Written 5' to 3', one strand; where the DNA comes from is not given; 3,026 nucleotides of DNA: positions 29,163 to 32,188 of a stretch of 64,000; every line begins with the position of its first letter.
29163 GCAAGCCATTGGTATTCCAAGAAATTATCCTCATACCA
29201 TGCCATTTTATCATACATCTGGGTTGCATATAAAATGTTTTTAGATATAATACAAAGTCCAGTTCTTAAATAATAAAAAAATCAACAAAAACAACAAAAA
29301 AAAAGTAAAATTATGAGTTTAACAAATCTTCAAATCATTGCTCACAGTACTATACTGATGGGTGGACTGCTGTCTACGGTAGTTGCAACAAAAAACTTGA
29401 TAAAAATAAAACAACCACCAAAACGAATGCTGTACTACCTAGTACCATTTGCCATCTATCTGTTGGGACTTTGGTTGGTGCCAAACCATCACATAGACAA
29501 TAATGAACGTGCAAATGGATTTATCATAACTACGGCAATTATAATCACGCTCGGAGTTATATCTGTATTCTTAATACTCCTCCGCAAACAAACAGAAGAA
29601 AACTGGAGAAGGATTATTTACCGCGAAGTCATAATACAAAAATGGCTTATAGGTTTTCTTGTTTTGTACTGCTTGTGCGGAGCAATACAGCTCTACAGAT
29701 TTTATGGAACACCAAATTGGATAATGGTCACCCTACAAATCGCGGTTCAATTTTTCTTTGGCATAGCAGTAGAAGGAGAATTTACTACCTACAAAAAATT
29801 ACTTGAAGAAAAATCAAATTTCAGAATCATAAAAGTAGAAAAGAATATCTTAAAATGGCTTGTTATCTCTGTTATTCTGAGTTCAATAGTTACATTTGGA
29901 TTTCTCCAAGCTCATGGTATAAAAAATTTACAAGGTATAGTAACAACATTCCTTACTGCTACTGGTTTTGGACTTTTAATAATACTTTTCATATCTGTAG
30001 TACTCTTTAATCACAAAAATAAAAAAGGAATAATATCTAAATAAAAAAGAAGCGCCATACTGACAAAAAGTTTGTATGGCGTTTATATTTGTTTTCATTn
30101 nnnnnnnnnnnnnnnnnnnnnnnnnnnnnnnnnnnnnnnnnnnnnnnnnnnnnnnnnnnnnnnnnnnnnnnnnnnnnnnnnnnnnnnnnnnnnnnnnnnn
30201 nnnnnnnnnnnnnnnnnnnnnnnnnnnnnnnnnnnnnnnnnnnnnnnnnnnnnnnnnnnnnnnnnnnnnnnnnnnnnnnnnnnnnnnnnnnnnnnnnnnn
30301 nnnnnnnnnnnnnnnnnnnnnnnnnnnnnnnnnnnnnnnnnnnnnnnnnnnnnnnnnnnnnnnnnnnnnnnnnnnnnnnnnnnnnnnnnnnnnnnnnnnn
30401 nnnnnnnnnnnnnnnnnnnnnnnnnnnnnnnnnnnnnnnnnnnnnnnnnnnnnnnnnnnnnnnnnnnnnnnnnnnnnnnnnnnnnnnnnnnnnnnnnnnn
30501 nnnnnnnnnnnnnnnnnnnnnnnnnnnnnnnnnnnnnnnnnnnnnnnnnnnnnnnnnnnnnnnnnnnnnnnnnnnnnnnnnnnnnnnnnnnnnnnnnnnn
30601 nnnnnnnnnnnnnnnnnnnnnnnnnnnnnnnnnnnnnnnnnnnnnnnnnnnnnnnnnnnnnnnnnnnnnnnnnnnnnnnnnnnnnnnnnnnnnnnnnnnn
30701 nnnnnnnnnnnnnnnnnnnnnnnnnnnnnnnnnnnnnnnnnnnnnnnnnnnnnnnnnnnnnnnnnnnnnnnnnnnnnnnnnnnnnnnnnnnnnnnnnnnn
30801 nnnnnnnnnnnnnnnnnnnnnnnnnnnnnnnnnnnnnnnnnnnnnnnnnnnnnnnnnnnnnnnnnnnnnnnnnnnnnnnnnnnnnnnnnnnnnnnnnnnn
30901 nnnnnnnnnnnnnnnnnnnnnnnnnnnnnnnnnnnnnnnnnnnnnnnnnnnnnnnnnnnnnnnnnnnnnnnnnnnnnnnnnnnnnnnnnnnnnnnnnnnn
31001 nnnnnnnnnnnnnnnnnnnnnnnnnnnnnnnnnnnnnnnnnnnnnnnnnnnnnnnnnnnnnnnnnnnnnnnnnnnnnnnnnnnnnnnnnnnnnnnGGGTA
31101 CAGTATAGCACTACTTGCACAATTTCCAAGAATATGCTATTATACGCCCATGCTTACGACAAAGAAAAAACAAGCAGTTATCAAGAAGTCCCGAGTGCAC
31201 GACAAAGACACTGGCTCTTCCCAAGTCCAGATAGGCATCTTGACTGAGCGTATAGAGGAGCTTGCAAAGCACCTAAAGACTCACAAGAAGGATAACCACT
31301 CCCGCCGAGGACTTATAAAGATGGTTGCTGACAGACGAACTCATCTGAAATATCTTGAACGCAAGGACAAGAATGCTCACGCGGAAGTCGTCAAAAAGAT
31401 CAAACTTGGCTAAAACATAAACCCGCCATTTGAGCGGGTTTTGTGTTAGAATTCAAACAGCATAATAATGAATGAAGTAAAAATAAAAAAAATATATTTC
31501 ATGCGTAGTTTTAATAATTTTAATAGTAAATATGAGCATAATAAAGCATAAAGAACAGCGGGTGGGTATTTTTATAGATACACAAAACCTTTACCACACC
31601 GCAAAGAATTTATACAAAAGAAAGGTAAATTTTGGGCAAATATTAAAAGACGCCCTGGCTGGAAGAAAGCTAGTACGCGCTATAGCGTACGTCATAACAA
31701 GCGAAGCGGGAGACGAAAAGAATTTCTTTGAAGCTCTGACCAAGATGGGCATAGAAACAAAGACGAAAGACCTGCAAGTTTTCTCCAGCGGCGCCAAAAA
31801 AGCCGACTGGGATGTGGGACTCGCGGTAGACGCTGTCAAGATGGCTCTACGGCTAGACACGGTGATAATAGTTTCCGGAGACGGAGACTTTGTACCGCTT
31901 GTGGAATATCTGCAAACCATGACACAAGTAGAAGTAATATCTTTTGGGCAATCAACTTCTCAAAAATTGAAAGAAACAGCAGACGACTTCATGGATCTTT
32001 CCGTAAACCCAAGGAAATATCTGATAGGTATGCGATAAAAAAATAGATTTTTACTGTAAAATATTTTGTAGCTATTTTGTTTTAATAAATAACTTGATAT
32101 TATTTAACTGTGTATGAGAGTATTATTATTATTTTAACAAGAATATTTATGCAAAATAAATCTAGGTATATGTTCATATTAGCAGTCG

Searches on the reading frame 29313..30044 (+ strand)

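Call 21: search_protein_families(library=pfam, proteins=[window:29313-30044:+], max_evalue=0.00001)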
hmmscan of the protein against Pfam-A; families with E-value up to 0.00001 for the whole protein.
window:29313-30044:+ (243 aa): 0 families

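Call 45: search_protein_families(library=pfam, proteins=[window:29313-30044:+], max_evalue=0.05)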
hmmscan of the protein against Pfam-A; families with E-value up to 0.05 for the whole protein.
window:29313-30044:+ (243 aa): 2 families
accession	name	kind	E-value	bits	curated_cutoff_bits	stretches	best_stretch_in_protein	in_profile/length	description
PF03706.18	LPG_synthase_TM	-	0.012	15.5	33.4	1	38-103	117-179/302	Lysylphosphatidylglycerol synthase TM region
PF01914.23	MarC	-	0.036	13.9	23.9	1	69-113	7-51/203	MarC family integral membrane protein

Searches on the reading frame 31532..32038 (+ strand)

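Call 21: search_protein_families(library=pfam, proteins=[window:31532-32038:+], max_evalue=0.00001)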
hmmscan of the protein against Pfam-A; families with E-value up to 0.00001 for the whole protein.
window:31532-32038:+ (168 aa): 1 family
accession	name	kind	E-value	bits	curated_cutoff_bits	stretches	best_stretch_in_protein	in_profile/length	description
PF01936.24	NYN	-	4.8e-35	121.6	24.2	1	10-156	1-144/145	NYN domain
